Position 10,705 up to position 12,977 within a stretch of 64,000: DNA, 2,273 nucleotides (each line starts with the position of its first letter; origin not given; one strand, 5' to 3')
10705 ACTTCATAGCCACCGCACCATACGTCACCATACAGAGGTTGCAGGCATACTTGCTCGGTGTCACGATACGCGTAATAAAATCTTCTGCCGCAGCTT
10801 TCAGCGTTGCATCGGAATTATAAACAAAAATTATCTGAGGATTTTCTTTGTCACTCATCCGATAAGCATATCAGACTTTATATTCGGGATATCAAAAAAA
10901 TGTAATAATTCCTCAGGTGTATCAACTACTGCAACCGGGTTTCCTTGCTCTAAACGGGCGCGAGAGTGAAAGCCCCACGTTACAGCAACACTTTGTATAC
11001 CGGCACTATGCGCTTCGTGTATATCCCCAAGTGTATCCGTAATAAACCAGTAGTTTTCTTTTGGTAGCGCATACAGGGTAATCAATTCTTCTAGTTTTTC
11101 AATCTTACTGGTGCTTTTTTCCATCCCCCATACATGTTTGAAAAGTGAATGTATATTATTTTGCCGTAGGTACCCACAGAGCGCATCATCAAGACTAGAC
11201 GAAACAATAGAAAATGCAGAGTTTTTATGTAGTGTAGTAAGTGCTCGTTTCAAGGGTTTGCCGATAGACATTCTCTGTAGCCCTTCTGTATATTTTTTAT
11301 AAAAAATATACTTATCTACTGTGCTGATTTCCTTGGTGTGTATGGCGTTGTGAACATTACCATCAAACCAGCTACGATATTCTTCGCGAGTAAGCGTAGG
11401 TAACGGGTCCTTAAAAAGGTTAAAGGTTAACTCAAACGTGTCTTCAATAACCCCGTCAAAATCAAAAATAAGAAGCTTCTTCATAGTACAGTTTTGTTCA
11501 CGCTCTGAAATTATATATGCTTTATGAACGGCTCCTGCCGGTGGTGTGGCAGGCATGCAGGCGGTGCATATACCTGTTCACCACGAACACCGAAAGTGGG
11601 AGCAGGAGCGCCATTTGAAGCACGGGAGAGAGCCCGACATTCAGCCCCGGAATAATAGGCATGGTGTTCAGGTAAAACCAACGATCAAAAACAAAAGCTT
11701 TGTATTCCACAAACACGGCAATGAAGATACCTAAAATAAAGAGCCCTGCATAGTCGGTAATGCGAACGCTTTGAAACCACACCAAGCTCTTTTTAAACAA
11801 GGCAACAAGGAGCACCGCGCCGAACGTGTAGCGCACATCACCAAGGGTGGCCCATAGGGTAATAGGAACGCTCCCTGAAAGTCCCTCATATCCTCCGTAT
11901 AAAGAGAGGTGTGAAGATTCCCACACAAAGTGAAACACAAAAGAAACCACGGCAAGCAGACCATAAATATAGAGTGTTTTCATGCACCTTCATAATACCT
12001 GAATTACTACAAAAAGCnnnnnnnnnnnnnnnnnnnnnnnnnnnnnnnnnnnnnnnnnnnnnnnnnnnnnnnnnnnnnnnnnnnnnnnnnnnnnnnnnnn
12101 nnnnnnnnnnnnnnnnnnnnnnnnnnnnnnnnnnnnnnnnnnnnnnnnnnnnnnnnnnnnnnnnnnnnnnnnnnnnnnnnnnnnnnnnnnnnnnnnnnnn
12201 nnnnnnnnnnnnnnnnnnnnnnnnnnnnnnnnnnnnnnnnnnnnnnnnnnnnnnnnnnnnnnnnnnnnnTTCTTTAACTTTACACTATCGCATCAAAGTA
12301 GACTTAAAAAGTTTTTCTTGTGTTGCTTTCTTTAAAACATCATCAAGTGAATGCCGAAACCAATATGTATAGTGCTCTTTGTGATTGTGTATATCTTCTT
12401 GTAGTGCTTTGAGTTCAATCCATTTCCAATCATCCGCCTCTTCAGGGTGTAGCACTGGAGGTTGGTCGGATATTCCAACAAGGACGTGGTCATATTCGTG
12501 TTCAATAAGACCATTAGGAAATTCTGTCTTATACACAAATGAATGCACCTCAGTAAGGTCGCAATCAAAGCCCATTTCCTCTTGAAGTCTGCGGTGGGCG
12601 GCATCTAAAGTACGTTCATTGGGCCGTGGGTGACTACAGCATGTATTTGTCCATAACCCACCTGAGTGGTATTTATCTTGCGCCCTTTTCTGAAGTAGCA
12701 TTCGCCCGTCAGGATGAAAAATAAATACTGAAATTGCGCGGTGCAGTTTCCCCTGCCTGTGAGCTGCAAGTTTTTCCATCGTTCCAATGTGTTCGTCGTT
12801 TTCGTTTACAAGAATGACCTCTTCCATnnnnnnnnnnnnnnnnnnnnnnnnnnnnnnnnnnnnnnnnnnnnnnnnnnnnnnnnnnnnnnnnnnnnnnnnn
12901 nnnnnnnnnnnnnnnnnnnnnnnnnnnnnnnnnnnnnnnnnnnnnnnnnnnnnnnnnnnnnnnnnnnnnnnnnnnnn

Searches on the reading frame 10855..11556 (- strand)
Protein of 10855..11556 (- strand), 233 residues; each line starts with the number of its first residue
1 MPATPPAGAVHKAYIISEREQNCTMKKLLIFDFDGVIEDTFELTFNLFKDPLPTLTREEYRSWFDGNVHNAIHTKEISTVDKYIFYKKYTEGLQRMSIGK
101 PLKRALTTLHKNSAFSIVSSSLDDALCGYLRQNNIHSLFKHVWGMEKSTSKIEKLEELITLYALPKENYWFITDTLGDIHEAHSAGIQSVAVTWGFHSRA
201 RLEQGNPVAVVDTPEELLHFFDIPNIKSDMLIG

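Call 7: search_protein_families(library=pfam, proteins=[window:10855-11556:-], max_evalue=0.01)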
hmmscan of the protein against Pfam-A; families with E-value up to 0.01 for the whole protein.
window:10855-11556:- (233 aa): 2 families
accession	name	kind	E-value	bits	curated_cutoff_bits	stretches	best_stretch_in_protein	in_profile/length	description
PF13419.12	HAD_2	-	4.6e-17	63.1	23.8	1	29-192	1-178/178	Haloacid dehalogenase-like hydrolase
PF13242.12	Hydrolase_like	-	1.9e-07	31.3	22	1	156-213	11-71/75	HAD-hyrolase-like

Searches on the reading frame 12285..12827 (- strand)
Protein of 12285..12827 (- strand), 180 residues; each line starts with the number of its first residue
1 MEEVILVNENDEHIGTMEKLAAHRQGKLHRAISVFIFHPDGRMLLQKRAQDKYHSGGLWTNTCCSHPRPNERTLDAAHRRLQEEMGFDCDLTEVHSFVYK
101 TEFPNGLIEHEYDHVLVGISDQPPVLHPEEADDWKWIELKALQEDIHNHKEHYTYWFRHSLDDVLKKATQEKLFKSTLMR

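Call 7: search_protein_families(library=pfam, proteins=[window:12285-12827:-], max_evalue=0.01)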
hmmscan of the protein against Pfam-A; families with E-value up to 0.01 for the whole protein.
window:12285-12827:- (180 aa): 2 families
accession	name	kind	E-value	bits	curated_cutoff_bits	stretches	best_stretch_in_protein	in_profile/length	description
PF00293.34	NUDIX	-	5.6e-21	75.4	21.1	1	28-157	2-134/134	NUDIX domain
PF14815.12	NUDIX_4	-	0.00066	19.9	35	1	35-143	4-99/113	NUDIX domain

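Call 14: find_encoding_contigs(protein=window:12285-12827:-, flank=10000, max_places=10)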
Protein window:12285-12827:- (180 aa): 1 contig read that carries it; 1 place shown.
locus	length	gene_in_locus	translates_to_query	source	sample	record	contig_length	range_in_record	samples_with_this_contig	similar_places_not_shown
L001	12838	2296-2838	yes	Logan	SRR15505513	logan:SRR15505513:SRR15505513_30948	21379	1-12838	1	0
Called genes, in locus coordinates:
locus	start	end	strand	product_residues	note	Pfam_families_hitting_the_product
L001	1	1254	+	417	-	?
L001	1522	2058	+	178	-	PF06414:Zeta_toxin (weak), PF13671:AAA_33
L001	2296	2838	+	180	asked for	PF00293:NUDIX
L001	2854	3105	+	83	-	PF01541:GIY-YIG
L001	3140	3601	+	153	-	-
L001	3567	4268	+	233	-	PF13419:HAD_2, PF13242:Hydrolase_like (weak)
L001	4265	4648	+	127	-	-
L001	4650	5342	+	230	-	-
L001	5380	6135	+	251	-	PF03853:YjeF_N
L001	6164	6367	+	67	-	-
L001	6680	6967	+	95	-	-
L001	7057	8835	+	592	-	PF00009:GTP_EFTU, PF01926:MMR_HSR1, PF02421:FeoB_N (faint), PF22042:EF-G_D2, PF03144:GTP_EFTU_D2, PF00679:EFG_C, PF21018:BipA_C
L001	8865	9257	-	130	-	PF01641:SelR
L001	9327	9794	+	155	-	PF07884:VKOR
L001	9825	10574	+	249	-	PF04087:DUF389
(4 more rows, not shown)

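Call 26: find_homologous_proteins(query=window:12285-12827:-, max_evalue=1e-20)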
Query window:12285-12827:- (180 aa): 7984 proteins with E <= 1e-20 among 8000 candidates; the best 120 are listed.
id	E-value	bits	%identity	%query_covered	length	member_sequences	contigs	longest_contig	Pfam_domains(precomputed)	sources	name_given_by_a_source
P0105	1.6e-121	421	100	100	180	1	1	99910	PF00293.35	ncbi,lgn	-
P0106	8.3e-79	282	68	94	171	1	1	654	PF00293.35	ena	-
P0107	2.0e-77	277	68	92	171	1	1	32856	PF00293.35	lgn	-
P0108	3.0e-76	273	69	93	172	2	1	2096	PF00293.35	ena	-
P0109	2.6e-74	267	64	93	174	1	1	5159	PF00293.35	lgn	-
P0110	5.4e-74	266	66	92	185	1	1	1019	PF00293.35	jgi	jgi:isopentenyl-diphosphate delta-isomerase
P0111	5.5e-74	266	63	93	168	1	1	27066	PF00293.35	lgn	-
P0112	7.7e-74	266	67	92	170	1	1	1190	PF00293.35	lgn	-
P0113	4.2e-73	263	63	93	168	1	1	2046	PF00293.35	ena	-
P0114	5.2e-73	263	67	92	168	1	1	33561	PF00293.35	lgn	-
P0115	8.4e-73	262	64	93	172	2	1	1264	PF00293.35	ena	-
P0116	9.0e-73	262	66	93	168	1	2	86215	PF00293.35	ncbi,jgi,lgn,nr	ncbi:MAG: isopentenyl-diphosphate Delta-isomerase [Candidatus Parcubacteria bacterium]|jgi:isopenten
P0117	1.3e-72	262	63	93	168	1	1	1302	PF00293.35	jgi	jgi:isopentenyl-diphosphate delta-isomerase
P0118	1.1e-71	259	63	93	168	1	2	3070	PF00293.35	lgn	-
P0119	1.3e-71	258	64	90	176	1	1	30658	PF00293.35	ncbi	-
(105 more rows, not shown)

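Call 36: find_encoding_contigs(protein=P0107, flank=5000, max_places=3)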
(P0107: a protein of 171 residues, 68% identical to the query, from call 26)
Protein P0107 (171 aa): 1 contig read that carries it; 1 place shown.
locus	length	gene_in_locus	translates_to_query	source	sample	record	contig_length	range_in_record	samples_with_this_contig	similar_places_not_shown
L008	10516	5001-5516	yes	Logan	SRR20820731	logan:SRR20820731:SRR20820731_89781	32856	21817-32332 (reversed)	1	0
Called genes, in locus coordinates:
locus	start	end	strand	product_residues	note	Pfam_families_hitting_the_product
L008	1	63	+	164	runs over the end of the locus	PF00293:NUDIX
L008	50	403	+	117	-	PF09966:DUF2200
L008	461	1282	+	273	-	PF00106:adh_short, PF01370:Epimerase (weak), PF08659:KR (weak), PF13561:adh_short_C2, PF08643:DUF1776 (weak)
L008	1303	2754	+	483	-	PF05141:DIT1_PvcA (weak)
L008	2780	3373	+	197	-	PF01551:Peptidase_M23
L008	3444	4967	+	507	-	PF01471:PG_binding_1, PF01833:TIG (weak)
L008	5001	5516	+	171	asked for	PF00293:NUDIX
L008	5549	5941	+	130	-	-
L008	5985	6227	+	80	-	-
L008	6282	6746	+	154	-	-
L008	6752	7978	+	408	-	PF14240:YHYH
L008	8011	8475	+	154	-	-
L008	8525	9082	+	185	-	PF04542:Sigma70_r2, PF08281:Sigma70_r4_2, PF04545:Sigma70_r4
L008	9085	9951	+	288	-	-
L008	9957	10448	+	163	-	-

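Call 37: find_encoding_contigs(protein=P0114, flank=5000, max_places=3)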
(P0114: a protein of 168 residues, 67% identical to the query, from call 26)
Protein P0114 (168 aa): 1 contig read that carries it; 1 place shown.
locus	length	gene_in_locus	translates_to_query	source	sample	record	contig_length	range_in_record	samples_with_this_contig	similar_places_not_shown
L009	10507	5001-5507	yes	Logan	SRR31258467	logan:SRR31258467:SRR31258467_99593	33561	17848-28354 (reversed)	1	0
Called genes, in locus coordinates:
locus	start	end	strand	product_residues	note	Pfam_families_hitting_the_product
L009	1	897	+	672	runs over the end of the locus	PF22745:Nlig-Ia, PF01653:DNA_ligase_aden, PF03120:OB_DNA_ligase, PF00633:HHH (faint), PF14520:HHH_5 (weak), PF12826:HHH_2, PF14520:HHH_5 (weak), PF00533:BRCT, +1 more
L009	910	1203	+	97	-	PF02686:GatC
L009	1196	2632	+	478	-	PF01425:Amidase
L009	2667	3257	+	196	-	-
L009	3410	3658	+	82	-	-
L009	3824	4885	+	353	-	PF02661:Fic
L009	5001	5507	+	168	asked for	PF00293:NUDIX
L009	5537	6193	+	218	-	PF00072:Response_reg, PF00486:Trans_reg_C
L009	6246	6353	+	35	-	-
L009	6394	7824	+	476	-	PF02518:HATPase_c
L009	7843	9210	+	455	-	-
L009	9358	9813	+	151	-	-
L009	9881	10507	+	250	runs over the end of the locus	PF20582:UPF0758_N, PF04002:RadC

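Call 38: find_encoding_contigs(protein=P0116, flank=5000, max_places=3)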
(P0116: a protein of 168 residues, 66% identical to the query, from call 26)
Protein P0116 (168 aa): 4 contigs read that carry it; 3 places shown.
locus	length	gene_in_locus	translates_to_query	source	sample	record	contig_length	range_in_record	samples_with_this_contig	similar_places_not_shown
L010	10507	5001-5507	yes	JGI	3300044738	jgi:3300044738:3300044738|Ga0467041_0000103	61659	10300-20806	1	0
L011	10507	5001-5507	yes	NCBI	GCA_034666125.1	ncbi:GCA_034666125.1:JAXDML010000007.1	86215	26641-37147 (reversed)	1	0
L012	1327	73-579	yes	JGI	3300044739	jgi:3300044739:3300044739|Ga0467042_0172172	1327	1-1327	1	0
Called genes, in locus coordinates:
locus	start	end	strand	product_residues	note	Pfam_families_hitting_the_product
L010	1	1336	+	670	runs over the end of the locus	PF22745:Nlig-Ia, PF01653:DNA_ligase_aden, PF03120:OB_DNA_ligase, PF14520:HHH_5 (weak), PF12826:HHH_2, PF00533:BRCT, PF12738:PTCB-BRCT (faint)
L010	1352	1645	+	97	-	PF02686:GatC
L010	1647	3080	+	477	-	PF01425:Amidase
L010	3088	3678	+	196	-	-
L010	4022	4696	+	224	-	-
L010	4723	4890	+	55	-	-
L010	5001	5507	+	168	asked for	PF00293:NUDIX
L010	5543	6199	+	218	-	PF00072:Response_reg, PF00486:Trans_reg_C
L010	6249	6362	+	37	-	-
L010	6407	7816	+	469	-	PF02518:HATPase_c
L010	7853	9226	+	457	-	-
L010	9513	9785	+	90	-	-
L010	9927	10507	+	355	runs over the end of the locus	PF01551:Peptidase_M23, PF01471:PG_binding_1 (weak)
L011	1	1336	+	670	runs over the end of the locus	PF22745:Nlig-Ia, PF01653:DNA_ligase_aden, PF03120:OB_DNA_ligase, PF14520:HHH_5 (weak), PF12826:HHH_2, PF00533:BRCT, PF12738:PTCB-BRCT (faint)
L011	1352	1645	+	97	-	PF02686:GatC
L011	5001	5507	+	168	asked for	PF00293:NUDIX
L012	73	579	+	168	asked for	PF00293:NUDIX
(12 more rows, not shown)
